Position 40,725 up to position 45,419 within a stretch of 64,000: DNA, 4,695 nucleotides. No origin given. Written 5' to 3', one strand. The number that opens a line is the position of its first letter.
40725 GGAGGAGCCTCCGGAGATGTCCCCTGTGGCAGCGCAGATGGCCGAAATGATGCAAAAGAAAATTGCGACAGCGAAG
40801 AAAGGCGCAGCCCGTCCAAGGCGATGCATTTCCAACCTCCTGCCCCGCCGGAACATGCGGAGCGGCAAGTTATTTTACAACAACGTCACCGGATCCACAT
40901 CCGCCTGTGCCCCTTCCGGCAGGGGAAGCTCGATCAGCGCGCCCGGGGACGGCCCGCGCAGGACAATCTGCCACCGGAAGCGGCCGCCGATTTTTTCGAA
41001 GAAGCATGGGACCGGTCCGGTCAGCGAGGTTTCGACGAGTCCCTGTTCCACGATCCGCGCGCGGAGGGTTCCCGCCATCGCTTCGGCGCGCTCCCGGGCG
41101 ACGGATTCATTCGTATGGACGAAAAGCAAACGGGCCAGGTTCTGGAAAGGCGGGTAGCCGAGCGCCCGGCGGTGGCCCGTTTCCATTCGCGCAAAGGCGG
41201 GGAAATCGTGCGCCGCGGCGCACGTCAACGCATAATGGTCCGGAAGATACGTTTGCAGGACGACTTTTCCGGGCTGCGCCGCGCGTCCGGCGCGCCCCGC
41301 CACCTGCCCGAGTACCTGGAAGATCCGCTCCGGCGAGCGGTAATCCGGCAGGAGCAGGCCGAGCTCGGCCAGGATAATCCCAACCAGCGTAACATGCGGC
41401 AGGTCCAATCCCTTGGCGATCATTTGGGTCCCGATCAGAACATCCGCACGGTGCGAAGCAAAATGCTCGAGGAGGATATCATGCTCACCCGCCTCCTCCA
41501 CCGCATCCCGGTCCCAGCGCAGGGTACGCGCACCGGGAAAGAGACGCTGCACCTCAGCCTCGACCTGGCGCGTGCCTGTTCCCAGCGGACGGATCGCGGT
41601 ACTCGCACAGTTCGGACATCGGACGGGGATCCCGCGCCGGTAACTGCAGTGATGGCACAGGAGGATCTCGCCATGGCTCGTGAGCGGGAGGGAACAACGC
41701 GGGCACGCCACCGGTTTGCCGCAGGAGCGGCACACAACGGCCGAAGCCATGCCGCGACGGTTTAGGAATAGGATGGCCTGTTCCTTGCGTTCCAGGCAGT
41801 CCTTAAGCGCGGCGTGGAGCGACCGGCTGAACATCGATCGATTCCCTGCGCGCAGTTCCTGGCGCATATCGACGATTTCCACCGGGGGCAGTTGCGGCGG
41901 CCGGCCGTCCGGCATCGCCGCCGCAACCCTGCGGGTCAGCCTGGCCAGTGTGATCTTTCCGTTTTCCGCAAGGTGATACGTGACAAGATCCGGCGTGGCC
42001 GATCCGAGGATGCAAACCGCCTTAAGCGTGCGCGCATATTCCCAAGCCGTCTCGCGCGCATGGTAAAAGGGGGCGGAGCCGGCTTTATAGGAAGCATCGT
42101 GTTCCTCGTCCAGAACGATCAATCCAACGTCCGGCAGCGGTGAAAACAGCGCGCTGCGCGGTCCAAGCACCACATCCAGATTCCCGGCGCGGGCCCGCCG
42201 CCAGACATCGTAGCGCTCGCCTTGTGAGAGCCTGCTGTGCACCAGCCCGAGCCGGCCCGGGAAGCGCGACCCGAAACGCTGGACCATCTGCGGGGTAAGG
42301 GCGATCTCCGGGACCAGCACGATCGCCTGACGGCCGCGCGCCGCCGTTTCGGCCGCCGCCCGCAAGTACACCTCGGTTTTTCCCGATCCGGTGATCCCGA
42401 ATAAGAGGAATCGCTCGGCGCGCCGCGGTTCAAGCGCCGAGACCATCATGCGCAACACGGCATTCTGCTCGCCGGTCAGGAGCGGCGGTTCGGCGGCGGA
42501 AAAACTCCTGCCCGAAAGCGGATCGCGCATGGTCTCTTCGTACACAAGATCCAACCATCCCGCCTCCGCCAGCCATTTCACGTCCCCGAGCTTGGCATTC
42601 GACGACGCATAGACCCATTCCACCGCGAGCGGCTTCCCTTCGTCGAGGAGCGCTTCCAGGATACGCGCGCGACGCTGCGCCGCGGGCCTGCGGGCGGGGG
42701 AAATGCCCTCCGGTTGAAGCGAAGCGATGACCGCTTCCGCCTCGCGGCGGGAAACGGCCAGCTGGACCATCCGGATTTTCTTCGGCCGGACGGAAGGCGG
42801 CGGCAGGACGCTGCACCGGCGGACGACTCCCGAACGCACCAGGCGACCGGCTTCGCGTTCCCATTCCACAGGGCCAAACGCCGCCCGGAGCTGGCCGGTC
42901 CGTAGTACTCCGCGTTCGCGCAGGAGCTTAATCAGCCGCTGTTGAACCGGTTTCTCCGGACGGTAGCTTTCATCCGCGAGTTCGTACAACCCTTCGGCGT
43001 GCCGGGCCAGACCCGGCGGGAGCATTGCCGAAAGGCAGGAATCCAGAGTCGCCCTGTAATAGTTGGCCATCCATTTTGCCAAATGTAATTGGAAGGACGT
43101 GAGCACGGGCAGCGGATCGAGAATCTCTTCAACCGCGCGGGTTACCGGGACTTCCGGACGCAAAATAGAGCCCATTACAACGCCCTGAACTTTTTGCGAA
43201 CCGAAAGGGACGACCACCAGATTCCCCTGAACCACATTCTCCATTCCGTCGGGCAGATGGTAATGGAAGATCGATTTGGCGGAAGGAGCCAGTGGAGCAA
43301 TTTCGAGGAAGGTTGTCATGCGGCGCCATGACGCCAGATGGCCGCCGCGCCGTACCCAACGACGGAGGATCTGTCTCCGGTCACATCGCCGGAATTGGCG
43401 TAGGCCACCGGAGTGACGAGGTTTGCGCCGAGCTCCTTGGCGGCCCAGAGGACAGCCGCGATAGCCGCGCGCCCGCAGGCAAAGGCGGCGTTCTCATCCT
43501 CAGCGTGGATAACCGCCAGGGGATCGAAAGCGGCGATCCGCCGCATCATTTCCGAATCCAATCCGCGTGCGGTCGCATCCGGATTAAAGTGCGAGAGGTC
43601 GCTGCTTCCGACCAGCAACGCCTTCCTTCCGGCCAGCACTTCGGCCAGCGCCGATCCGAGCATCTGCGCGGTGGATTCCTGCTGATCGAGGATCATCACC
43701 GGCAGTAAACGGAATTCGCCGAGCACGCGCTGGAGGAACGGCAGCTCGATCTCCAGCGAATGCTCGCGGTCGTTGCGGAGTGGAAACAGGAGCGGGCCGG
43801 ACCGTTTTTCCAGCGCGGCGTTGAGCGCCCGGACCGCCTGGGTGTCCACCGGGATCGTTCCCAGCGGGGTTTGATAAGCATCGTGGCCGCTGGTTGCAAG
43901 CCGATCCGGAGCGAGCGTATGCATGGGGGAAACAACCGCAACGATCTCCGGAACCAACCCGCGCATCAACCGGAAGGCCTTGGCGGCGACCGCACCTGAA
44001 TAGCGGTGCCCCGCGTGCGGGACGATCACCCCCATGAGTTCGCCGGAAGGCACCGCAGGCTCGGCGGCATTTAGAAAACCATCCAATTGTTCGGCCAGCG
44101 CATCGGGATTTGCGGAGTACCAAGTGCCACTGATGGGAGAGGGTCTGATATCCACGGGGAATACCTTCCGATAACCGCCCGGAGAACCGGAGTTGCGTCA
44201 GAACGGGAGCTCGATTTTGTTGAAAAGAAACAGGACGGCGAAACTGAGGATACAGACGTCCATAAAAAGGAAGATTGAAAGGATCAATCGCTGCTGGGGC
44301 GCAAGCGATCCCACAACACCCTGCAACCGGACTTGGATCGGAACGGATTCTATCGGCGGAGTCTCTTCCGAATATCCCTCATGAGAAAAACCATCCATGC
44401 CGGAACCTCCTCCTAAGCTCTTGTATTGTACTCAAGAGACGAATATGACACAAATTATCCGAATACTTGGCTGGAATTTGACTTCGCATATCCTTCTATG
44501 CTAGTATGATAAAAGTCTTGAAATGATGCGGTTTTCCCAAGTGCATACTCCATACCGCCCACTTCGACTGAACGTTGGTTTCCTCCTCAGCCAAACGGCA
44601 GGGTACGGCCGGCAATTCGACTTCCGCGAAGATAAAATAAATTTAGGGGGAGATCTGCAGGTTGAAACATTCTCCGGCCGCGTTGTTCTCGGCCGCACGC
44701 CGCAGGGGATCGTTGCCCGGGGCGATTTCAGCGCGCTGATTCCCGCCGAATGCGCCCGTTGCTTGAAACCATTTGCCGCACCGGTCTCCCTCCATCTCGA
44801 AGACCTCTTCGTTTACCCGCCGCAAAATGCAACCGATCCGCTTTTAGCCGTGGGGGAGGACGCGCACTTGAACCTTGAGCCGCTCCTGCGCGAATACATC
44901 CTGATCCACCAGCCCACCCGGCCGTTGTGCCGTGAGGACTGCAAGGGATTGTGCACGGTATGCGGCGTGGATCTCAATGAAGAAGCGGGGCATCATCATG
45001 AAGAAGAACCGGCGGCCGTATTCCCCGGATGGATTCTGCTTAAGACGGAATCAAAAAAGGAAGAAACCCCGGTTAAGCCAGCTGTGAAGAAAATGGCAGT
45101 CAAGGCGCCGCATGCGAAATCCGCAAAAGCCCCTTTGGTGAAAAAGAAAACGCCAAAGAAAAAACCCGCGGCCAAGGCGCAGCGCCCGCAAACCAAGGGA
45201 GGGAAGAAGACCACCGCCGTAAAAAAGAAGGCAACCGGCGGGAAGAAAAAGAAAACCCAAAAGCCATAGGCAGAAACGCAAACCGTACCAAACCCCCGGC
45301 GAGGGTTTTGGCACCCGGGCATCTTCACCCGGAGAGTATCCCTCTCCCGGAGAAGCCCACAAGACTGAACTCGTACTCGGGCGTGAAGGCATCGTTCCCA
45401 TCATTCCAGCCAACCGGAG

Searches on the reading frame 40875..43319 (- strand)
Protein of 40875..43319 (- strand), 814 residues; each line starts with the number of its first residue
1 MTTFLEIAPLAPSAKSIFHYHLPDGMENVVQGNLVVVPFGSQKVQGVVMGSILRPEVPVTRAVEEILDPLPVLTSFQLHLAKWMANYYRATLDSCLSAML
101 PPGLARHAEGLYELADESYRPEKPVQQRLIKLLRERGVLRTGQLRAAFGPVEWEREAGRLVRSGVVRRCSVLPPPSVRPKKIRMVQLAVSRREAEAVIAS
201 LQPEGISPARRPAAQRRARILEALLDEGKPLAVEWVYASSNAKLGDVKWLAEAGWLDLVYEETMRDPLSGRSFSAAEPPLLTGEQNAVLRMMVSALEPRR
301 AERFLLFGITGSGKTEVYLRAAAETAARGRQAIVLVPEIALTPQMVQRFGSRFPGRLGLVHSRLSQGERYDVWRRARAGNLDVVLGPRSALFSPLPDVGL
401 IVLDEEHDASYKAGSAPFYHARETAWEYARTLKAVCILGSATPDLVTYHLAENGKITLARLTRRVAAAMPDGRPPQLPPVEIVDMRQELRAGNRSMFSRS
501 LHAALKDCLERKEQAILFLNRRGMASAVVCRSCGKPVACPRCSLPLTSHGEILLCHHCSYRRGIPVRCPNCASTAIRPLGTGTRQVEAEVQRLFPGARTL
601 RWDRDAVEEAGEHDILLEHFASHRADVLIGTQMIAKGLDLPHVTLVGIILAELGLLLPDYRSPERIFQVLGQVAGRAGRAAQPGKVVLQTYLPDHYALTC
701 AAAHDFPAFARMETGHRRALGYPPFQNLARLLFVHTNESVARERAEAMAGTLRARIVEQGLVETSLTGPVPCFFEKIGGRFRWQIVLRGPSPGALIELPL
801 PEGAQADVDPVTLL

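Call 51: search_protein_families(library=pfam, proteins=[window:40875-43319:-], max_evalue=0.00001)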
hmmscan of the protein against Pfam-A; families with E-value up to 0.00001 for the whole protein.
window:40875-43319:- (814 aa): 5 families
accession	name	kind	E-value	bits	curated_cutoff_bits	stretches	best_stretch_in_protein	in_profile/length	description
PF17764.6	PriA_3primeBD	-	3.3e-20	72.2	22.7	1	14-101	8-96/96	3'DNA-binding domain (3'BD)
PF00270.35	DEAD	-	5.2e-16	59.3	26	1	303-444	16-161/167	DEAD/DEAH box helicase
PF18074.6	PriA_C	-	1.6e-12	48.5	26.9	1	724-796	1-70/95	Primosomal protein N C-terminal domain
PF04851.21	ResIII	-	5.4e-12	46.4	22.5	1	284-444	7-163/164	Type III restriction enzyme, res subunit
PF00271.37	Helicase_C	-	1.2e-09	38.9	23.5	1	612-680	53-109/110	Helicase conserved C-terminal domain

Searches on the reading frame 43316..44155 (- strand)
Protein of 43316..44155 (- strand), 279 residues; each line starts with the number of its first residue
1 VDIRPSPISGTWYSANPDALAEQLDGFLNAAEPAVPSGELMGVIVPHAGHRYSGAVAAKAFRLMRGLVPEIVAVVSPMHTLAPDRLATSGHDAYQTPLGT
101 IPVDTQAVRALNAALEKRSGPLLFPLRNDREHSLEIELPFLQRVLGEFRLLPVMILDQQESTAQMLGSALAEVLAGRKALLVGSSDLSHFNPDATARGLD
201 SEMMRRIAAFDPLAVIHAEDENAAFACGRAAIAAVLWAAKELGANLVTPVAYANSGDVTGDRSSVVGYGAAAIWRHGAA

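Call 51: search_protein_families(library=pfam, proteins=[window:43316-44155:-], max_evalue=0.00001)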
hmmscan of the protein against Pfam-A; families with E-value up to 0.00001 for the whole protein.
window:43316-44155:- (279 aa): 1 family
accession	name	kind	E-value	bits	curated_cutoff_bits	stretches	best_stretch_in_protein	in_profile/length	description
PF01875.22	Memo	-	2.6e-55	188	27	1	8-271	4-268/269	Memo-like protein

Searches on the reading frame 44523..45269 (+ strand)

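Call 51: search_protein_families(library=pfam, proteins=[window:44523-45269:+], max_evalue=0.00001)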
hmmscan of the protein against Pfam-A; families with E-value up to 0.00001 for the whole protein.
window:44523-45269:+ (248 aa): 1 family
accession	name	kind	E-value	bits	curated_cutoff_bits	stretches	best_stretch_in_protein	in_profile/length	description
PF02620.22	YceD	-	4.5e-21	75.5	33.2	1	67-163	3-108/119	Large ribosomal RNA subunit accumulation protein YceD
